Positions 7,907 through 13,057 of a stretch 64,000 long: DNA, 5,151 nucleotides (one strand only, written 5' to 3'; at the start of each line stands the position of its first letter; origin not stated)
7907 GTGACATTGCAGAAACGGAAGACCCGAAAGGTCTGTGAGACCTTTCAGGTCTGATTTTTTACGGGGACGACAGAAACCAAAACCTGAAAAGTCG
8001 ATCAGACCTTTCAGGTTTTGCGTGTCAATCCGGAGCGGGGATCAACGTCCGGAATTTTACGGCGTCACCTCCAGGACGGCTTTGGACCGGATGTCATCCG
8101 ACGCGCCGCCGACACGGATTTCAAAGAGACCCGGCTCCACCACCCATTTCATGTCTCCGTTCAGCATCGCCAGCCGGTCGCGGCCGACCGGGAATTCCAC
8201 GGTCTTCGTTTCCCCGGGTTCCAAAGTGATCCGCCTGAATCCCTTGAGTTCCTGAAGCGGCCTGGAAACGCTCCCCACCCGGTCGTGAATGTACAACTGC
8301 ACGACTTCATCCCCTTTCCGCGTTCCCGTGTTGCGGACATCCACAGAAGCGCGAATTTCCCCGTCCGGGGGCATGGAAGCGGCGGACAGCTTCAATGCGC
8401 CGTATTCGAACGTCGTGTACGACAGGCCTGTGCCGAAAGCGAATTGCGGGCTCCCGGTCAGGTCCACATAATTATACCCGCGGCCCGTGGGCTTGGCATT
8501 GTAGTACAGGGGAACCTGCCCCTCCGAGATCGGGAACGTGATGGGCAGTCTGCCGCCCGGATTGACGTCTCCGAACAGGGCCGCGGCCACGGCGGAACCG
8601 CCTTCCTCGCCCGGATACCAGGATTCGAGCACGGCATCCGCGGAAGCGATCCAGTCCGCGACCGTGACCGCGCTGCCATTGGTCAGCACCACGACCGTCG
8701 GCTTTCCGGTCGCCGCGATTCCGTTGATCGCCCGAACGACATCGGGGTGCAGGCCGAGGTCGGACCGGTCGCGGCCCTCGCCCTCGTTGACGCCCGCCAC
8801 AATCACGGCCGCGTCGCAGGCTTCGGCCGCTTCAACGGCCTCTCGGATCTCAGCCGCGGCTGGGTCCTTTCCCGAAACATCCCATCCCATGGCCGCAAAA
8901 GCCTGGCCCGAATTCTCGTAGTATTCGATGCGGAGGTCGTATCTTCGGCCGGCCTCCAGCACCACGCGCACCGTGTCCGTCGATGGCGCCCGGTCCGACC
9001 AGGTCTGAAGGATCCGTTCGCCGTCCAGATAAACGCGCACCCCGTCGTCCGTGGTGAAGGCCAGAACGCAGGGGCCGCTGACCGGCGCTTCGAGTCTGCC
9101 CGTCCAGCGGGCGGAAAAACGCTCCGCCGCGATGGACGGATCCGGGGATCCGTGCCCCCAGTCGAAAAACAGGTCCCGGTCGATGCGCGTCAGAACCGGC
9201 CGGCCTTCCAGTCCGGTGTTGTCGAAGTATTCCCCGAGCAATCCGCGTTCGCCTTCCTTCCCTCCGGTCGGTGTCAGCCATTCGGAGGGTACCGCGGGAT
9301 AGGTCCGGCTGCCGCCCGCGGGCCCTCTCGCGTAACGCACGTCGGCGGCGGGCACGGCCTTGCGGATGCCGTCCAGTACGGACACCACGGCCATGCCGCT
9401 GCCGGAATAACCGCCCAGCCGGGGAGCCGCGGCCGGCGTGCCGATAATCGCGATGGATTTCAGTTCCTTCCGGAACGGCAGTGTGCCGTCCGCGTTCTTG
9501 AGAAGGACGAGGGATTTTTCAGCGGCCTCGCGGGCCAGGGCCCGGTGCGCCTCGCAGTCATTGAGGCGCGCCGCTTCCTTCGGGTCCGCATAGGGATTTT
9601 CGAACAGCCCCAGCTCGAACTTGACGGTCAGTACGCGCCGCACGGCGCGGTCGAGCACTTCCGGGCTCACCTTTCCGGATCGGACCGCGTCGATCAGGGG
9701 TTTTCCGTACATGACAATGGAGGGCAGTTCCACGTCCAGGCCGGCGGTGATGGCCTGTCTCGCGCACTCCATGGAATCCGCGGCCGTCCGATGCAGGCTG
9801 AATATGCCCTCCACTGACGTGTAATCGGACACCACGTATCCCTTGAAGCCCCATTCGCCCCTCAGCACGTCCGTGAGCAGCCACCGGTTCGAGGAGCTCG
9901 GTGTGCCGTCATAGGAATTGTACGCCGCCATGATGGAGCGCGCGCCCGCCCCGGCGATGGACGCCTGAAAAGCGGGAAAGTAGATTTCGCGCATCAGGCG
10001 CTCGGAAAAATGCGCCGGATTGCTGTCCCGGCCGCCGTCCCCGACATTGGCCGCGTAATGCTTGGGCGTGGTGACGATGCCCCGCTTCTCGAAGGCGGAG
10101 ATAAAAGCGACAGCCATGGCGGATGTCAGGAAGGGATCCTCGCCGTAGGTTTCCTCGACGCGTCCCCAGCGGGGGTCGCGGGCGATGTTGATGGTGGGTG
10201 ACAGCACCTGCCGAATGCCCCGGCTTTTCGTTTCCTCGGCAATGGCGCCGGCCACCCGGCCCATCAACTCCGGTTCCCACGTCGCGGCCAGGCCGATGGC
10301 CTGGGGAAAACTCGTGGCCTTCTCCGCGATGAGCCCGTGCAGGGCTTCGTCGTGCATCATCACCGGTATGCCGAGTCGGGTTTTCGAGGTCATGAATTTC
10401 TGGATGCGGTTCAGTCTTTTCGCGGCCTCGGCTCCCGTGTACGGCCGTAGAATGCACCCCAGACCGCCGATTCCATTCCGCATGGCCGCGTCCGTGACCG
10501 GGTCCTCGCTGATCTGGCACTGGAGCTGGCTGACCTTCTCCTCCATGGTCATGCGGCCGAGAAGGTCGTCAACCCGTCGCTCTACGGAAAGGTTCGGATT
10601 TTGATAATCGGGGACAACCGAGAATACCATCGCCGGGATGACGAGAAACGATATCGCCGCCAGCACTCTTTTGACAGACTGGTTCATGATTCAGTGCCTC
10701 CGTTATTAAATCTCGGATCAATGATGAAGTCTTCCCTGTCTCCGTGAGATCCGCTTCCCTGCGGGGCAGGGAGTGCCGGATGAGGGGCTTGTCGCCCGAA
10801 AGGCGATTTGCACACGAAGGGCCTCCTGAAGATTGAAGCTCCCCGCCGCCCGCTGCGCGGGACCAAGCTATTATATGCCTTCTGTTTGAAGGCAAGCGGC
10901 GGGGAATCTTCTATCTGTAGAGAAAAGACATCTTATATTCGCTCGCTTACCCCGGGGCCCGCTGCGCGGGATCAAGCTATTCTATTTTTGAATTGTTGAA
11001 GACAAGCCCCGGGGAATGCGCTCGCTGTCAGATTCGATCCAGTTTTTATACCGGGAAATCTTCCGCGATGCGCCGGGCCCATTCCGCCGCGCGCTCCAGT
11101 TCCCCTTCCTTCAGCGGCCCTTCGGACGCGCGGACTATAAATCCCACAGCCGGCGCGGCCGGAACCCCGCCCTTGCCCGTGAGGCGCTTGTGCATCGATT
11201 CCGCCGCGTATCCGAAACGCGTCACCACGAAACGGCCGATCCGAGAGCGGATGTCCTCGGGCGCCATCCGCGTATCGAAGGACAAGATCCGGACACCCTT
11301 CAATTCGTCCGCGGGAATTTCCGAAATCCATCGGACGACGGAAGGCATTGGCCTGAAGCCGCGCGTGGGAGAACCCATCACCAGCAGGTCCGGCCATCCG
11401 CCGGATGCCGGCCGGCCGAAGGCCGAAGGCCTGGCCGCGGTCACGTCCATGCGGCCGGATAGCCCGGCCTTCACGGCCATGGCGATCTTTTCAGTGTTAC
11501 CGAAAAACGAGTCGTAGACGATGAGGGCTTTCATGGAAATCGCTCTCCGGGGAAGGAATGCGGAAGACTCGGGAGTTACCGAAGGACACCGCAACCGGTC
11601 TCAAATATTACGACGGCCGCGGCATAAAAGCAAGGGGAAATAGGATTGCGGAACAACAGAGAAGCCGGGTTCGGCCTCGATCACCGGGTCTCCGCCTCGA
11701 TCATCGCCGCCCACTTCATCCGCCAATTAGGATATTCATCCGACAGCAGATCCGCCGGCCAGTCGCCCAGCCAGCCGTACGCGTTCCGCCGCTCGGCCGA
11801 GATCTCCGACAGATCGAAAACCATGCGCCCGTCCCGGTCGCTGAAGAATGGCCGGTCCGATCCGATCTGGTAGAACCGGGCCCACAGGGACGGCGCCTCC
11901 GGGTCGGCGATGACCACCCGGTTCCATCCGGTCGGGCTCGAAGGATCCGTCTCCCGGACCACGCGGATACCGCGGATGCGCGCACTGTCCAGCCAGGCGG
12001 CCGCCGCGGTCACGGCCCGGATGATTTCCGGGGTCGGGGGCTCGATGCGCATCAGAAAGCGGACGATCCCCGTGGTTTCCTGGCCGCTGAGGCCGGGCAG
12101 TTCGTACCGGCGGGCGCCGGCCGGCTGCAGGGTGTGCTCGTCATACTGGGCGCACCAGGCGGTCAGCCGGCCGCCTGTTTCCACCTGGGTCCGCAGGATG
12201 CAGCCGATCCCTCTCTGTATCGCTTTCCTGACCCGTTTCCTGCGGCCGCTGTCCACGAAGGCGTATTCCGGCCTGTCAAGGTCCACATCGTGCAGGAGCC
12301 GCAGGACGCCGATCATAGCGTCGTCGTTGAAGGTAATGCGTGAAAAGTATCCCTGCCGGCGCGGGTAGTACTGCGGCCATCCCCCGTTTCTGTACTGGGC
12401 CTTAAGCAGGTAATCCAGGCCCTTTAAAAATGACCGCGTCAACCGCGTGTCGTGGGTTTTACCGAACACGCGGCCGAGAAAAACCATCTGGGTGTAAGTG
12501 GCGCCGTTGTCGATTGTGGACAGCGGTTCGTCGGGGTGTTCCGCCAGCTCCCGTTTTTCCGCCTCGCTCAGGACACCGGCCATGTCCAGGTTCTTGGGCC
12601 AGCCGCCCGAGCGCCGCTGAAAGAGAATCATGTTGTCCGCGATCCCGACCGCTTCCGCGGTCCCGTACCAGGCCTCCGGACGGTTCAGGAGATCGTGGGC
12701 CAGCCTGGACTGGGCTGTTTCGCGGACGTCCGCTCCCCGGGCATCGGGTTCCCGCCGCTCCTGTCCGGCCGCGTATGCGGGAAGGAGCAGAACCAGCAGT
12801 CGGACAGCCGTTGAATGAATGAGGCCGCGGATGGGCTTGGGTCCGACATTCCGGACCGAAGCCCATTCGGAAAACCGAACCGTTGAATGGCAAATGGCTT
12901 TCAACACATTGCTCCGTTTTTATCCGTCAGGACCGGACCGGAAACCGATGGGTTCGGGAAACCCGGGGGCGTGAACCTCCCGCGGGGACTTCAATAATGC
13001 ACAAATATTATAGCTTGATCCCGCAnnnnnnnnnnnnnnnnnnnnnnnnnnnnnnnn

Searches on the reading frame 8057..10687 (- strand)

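Call 25: search_protein_families(library=pfam, proteins=[window:8057-10687:-], max_evalue=0.00001)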
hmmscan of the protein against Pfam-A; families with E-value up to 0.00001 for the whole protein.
window:8057-10687:- (876 aa): 4 families
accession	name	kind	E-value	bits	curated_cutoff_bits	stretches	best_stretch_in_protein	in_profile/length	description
PF00933.27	Glyco_hydro_3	-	3.3e-67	227.6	27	1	47-355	1-316/316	Glycosyl hydrolase family 3 N terminal domain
PF01915.27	Glyco_hydro_3_C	-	1.3e-53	182.4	31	1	393-757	1-200/200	Glycosyl hydrolase family 3 C-terminal domain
PF07691.17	PA14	-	9.3e-28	97.3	24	1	480-606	2-137/147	PA14 domain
PF14310.12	Fn3-like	-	1.5e-25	89.5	25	1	794-863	1-71/71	Fibronectin type III-like domain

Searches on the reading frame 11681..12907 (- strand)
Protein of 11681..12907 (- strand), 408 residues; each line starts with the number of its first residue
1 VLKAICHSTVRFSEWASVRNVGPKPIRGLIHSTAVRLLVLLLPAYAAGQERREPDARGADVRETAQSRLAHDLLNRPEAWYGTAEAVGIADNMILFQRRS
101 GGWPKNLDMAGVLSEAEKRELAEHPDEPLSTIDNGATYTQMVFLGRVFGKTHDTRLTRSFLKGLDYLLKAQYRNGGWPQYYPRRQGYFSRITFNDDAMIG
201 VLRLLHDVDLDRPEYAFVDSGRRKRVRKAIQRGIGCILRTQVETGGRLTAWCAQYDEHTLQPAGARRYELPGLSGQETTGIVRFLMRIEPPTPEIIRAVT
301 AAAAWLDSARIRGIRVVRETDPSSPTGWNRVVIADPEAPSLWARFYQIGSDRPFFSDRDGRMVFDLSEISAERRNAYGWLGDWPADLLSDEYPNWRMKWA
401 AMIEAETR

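Call 25: search_protein_families(library=pfam, proteins=[window:11681-12907:-], max_evalue=0.00001)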
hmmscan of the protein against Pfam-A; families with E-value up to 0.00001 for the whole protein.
window:11681-12907:- (408 aa): 1 family
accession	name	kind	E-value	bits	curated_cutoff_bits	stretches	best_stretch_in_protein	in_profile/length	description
PF09492.16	Pec_lyase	-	2.5e-103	345.8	22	1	97-387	1-291/292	Pectic acid lyase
